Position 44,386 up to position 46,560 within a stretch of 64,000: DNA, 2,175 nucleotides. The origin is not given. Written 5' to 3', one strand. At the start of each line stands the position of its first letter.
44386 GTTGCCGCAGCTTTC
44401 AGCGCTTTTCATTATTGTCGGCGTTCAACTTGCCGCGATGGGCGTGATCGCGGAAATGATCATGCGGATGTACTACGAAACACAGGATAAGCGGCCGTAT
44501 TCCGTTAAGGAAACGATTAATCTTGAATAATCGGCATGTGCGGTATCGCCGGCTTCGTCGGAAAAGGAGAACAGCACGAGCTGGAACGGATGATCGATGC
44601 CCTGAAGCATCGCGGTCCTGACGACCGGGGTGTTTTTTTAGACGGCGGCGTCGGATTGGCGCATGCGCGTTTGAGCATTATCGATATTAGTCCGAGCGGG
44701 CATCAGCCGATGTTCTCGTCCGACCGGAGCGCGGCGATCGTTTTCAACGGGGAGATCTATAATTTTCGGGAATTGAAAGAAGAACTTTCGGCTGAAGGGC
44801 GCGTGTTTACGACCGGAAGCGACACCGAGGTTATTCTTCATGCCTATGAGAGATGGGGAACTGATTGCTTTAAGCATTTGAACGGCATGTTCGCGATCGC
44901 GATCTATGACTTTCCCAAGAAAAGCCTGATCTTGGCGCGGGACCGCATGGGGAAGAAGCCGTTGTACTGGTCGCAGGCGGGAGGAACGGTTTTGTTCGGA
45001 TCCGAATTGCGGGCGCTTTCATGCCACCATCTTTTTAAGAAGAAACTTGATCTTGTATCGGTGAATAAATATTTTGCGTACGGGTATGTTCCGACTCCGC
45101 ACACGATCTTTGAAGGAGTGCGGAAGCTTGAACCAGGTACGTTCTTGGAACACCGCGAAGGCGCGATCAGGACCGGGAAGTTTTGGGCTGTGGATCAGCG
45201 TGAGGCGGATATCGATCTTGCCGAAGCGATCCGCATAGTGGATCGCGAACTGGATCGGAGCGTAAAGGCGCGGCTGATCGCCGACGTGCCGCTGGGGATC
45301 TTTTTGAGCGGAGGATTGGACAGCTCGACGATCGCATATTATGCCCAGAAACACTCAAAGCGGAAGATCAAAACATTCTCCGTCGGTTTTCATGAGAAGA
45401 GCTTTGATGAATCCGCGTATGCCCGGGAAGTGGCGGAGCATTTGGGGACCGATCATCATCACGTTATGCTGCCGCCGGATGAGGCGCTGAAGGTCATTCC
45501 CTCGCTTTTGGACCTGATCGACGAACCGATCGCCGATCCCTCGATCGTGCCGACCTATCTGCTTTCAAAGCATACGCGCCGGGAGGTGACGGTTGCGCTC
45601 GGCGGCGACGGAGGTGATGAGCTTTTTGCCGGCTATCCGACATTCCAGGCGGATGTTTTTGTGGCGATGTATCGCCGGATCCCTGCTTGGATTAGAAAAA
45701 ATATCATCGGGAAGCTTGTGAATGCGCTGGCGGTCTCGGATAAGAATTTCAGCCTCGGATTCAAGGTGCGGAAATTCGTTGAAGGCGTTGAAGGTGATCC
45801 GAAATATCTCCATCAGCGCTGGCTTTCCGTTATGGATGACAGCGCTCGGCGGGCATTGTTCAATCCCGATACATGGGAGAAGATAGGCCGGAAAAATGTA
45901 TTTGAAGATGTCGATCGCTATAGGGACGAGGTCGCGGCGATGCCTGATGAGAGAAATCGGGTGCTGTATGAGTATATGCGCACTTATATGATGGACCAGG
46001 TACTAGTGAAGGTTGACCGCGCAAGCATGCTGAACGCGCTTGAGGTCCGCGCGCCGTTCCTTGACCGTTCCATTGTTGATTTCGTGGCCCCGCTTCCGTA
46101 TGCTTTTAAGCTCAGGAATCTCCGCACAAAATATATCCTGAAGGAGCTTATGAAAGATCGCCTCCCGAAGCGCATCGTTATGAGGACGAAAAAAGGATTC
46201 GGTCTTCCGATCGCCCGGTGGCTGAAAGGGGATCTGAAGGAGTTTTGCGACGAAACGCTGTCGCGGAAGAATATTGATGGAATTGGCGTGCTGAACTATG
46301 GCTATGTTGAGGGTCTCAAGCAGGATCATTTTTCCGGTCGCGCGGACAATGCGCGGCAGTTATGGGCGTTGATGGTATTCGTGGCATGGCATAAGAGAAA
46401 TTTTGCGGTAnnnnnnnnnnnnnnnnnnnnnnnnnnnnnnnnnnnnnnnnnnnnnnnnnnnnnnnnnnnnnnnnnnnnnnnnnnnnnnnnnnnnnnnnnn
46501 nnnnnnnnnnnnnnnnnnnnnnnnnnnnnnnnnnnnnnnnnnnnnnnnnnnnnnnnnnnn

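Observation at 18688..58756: ~40-kb glycosylation island with an unusual enzyme inventory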

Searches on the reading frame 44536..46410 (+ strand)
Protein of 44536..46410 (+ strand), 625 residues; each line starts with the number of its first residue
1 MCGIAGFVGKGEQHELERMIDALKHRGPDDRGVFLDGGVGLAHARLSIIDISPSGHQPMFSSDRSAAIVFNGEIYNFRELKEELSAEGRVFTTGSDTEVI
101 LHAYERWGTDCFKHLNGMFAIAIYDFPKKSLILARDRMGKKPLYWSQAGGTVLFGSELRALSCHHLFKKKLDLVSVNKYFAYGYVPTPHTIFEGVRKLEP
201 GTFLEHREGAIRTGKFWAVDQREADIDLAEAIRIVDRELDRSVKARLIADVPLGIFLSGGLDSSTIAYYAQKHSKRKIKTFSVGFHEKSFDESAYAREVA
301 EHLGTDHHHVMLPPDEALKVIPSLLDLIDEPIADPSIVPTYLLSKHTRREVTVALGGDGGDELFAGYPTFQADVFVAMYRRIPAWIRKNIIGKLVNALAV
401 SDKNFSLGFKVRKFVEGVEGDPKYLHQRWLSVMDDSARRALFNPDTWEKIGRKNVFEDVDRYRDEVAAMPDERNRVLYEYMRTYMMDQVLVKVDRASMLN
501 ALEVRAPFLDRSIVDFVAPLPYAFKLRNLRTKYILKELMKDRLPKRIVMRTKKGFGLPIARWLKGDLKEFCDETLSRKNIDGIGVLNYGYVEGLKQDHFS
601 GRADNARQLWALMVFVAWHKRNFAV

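Call 5: search_protein_families(library=pfam, proteins=[window:44536-46410:+], max_evalue=0.01)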
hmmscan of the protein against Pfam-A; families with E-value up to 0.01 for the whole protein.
window:44536-46410:+ (625 aa): 6 families
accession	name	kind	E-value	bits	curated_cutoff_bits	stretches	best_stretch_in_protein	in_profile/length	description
PF00733.27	Asn_synthase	-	1.7e-102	344.1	21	1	236-620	3-354/354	Asparagine synthase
PF13522.11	GATase_6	-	2.1e-46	157.6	27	1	28-157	1-130/130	Glutamine amidotransferase domain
PF13537.11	GATase_7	-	3e-46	156.8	25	1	43-161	1-121/123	Glutamine amidotransferase domain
PF06508.19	QueC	-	5.6e-07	29.7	22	1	256-312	5-60/210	Queuosine biosynthesis protein QueC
PF12481.13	DUF3700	-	1.8e-05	24.8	27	1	110-157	124-172/228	Aluminium induced protein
PF02540.23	NAD_synthase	-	0.0013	18.4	21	1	241-314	11-83/242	NAD synthase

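Call 8: find_encoding_contigs(protein=window:44536-46410:+, flank=10000, max_places=6)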
Protein window:44536-46410:+ (625 aa): no gene with exactly this product is on record in the collection.

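Call 12: search_protein_families(library=ncbifam, proteins=[window:44536-46410:+], max_evalue=0.001)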
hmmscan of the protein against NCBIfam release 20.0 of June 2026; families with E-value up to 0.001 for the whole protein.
window:44536-46410:+ (625 aa): 10 families
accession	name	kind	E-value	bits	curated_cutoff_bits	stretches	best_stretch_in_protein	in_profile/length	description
TIGR03108.1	eps_aminotran_1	hypoth_equivalog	6.9e-177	589.9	816.9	1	1-617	1-623/628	XrtA/PEP-CTERM system amidotransferase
TIGR01536.1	asn_synth_AEB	equivalog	1.2e-153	512.8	267.1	1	2-555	1-517/517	asparagine synthase (glutamine-hydrolyzing)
TIGR03104.1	trio_amidotrans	equivalog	2.8e-122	408.9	570.1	2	1-368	1-381/589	N-acetylglutaminylglutamine amidotransferase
NF006949.0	PRK09431.1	equivalog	7.6e-97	325.1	499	3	1-162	1-166/554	asparagine synthase B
NF033535.1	lass_lactam_cya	exception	1.3e-73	248.7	525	2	2-363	2-375/668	lasso peptide isopeptide bond-forming cyclase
NF033561.1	macrolact_Ik_Al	subfamily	2.4e-29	102.4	300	1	128-554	90-491/561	albusnodin/ikarugamycin family macrolactam cyclase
TIGR01134.1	purF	equivalog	6.3e-13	48.9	350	1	35-164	62-202/432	amidophosphoribosyltransferase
NF001484.0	PRK00331.1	subfamily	2.1e-12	46.3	381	1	37-162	65-199/601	isomerizing glutamine--fructose-6-phosphate transaminase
TIGR01135.1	glmS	equivalog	9.4e-11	40.9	418.05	1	36-161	63-197/607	glutamine--fructose-6-phosphate transaminase (isomerizing)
TIGR00364.1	TIGR00364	equivalog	1.9e-06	27.6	150.3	1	256-313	4-60/201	7-cyano-7-deazaguanine synthase QueC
